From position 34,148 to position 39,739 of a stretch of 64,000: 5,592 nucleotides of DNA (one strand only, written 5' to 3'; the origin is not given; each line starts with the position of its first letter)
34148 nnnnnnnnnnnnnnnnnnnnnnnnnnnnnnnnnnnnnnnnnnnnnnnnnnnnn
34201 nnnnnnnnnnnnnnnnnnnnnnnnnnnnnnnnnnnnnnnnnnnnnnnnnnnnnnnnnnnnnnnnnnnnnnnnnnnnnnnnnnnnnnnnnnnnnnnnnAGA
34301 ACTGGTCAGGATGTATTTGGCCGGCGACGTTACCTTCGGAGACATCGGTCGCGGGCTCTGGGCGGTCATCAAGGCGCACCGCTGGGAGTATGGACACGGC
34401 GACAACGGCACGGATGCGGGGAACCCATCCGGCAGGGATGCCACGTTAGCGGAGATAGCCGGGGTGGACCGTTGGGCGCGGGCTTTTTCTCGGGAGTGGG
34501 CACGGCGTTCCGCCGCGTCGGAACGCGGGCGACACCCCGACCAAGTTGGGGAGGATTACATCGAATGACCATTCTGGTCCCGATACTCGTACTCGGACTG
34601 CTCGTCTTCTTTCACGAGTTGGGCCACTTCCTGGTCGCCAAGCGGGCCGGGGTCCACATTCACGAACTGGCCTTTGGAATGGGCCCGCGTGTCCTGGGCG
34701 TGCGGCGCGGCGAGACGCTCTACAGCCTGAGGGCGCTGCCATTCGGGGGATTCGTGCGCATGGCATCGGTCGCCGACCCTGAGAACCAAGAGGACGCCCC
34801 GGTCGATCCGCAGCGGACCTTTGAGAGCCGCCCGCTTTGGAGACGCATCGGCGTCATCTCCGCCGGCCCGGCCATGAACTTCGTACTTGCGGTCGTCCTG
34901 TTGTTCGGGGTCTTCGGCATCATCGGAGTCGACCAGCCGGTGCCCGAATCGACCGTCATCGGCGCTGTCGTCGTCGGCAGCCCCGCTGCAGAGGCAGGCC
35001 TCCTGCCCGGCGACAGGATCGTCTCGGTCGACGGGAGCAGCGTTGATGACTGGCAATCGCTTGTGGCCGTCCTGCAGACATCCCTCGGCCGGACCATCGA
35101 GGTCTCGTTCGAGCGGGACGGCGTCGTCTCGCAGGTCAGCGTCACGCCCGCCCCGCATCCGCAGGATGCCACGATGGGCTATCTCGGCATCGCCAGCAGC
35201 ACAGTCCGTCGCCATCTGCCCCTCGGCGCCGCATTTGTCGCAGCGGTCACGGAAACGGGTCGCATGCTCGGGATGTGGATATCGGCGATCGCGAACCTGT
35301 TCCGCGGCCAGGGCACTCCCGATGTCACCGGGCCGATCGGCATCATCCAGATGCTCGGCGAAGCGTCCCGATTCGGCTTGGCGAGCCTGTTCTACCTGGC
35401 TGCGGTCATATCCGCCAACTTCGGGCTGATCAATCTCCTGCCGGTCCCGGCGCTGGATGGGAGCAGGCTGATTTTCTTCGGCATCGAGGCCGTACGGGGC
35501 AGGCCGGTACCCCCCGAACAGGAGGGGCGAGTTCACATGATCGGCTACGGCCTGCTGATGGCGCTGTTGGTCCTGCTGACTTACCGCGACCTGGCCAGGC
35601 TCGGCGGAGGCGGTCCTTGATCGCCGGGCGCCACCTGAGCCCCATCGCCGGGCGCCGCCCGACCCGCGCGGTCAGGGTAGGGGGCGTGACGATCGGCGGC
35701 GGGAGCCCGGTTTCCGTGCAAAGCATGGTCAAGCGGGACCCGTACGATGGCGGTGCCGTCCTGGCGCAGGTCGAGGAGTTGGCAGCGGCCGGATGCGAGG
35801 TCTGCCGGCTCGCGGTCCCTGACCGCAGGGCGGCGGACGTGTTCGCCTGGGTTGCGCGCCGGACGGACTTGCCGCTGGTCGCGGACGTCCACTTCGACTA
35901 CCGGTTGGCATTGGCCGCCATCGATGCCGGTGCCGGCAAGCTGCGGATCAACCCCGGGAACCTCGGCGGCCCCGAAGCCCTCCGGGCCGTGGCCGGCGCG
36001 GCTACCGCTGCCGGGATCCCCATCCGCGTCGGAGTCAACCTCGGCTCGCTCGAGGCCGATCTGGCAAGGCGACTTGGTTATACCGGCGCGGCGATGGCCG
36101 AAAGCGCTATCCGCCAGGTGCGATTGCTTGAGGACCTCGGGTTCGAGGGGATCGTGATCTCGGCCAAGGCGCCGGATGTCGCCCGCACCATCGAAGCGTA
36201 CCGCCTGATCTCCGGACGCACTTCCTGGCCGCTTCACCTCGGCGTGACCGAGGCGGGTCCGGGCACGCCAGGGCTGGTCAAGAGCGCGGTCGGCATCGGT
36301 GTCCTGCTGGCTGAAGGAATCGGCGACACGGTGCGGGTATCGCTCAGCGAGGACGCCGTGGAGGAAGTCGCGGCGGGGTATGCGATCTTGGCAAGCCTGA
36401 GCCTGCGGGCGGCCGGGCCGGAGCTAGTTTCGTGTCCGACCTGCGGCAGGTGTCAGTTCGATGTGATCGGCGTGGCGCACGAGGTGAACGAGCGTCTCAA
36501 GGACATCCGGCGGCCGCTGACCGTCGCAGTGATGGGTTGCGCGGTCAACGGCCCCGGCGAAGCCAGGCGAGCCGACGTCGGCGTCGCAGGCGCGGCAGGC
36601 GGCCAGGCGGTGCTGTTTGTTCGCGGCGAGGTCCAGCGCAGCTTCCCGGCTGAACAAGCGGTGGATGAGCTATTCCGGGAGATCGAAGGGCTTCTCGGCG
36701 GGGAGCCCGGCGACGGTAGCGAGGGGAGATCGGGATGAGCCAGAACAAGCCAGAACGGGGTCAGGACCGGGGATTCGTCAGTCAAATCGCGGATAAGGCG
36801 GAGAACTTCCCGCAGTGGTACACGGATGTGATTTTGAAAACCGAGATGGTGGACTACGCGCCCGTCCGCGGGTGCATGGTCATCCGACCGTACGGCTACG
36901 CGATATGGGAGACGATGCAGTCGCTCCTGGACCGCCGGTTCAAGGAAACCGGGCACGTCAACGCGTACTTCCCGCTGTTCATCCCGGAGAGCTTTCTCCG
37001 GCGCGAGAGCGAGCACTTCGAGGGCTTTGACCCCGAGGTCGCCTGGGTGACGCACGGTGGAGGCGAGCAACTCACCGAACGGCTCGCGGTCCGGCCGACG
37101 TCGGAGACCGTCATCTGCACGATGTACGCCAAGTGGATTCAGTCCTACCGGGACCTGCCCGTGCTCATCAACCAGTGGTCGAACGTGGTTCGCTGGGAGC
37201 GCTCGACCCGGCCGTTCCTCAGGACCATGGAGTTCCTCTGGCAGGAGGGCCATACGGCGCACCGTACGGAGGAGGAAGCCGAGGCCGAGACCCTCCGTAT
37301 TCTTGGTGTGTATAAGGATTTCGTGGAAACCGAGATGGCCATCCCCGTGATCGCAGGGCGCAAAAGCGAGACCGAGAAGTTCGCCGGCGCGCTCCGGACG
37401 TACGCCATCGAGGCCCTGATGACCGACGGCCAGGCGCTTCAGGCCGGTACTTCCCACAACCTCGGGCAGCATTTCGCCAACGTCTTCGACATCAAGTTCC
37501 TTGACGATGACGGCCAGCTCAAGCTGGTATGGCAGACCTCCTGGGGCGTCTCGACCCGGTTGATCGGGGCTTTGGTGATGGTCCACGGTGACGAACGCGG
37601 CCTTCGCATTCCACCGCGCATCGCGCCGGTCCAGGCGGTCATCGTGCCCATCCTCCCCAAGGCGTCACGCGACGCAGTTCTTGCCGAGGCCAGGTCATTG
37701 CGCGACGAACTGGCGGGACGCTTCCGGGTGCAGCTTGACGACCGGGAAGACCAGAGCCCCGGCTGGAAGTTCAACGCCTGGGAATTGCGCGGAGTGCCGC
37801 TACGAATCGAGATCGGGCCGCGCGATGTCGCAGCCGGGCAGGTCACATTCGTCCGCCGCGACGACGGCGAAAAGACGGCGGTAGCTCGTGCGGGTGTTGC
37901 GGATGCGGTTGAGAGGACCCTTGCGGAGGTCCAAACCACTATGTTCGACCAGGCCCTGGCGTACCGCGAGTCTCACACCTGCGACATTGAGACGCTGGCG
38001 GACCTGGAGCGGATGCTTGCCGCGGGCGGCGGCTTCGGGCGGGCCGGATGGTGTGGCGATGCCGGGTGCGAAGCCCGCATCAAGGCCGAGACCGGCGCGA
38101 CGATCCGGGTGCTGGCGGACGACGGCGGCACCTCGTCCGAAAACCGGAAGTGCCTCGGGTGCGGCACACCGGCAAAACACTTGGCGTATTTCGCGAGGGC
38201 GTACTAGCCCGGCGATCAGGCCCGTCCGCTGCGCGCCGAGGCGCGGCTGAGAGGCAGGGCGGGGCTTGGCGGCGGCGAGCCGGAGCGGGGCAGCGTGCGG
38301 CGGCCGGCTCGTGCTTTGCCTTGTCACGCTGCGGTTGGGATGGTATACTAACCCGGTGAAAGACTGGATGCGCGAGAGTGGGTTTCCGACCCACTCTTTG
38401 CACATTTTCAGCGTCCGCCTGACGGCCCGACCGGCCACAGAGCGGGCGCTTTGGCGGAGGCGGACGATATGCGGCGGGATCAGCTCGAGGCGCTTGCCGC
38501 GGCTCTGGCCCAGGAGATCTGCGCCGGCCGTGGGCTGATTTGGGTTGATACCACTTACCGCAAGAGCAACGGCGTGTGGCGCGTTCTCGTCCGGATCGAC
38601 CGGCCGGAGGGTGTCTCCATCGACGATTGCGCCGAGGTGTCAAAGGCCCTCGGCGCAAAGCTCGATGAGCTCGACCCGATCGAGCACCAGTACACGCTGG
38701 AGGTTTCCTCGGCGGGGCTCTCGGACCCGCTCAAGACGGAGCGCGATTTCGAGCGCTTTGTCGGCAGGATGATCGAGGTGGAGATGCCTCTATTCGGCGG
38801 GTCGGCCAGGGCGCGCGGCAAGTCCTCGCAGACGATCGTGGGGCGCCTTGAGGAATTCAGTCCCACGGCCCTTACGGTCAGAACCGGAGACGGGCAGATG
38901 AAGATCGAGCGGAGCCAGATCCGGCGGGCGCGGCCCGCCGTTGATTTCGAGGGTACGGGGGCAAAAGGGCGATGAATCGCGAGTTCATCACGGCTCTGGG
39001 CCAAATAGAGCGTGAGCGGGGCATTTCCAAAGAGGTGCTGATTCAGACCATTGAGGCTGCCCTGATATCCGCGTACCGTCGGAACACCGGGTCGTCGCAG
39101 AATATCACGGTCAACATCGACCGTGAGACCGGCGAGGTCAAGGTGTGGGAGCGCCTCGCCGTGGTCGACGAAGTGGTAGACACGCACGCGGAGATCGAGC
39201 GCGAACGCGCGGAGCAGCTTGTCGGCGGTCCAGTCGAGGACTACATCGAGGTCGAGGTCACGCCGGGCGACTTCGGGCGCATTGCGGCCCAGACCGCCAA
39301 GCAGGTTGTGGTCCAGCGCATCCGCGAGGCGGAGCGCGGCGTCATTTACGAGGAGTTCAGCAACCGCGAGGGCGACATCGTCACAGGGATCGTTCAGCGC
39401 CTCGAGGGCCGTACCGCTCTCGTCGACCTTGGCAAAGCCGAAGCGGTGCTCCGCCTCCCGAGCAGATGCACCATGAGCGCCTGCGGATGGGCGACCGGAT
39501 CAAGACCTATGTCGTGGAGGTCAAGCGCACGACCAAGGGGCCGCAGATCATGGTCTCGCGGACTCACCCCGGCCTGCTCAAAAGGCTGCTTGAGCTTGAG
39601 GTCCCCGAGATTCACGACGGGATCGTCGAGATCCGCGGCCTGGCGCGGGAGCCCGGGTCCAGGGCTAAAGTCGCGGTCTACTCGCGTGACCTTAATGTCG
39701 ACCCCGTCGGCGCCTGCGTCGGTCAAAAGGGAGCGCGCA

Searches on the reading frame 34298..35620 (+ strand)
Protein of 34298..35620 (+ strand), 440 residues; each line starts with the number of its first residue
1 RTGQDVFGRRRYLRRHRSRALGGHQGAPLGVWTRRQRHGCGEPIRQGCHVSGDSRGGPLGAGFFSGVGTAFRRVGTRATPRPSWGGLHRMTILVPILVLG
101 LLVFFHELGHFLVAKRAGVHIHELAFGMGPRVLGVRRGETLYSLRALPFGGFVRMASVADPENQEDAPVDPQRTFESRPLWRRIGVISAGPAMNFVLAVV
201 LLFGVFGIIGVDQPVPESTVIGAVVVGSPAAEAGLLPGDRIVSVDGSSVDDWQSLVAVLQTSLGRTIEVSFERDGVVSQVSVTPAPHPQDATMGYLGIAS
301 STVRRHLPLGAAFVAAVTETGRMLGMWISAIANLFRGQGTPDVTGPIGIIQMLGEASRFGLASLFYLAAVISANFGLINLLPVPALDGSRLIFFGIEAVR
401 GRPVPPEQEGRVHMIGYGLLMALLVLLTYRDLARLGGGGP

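Call 34: search_protein_families(library=pfam, proteins=[window:34298-35620:+], max_evalue=0.0001)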
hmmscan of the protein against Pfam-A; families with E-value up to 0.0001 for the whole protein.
window:34298-35620:+ (440 aa): 4 families
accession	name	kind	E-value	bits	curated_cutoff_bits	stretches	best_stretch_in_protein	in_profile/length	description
PF02163.28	Peptidase_M50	-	1.1e-57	195.4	27.2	1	96-423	3-221/221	Peptidase family M50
PF17820.7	PDZ_6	-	1.6e-12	47.4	27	1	220-273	1-54/54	PDZ domain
PF13180.12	PDZ_2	-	1.2e-10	41.9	27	1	217-282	11-78/80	PDZ domain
PF00595.29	PDZ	-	1.8e-06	28.7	23.2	1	213-261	22-69/81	PDZ domain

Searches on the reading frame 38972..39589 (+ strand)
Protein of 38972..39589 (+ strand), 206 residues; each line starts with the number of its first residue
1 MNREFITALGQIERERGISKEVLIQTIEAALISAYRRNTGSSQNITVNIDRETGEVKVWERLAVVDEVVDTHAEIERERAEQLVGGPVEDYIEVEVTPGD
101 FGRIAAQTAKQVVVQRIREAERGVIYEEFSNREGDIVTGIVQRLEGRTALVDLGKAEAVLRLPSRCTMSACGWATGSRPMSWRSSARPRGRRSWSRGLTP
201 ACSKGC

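Call 74: search_protein_families(library=pfam, proteins=[window:38972-39589:+], max_evalue=0.001)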
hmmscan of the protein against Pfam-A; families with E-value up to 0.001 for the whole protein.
seq(206 aa): 1 family
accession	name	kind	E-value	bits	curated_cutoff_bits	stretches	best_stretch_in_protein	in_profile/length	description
PF08529.16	NusA_N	-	2e-37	128.5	23.8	1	4-122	1-118/119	NusA N-terminal domain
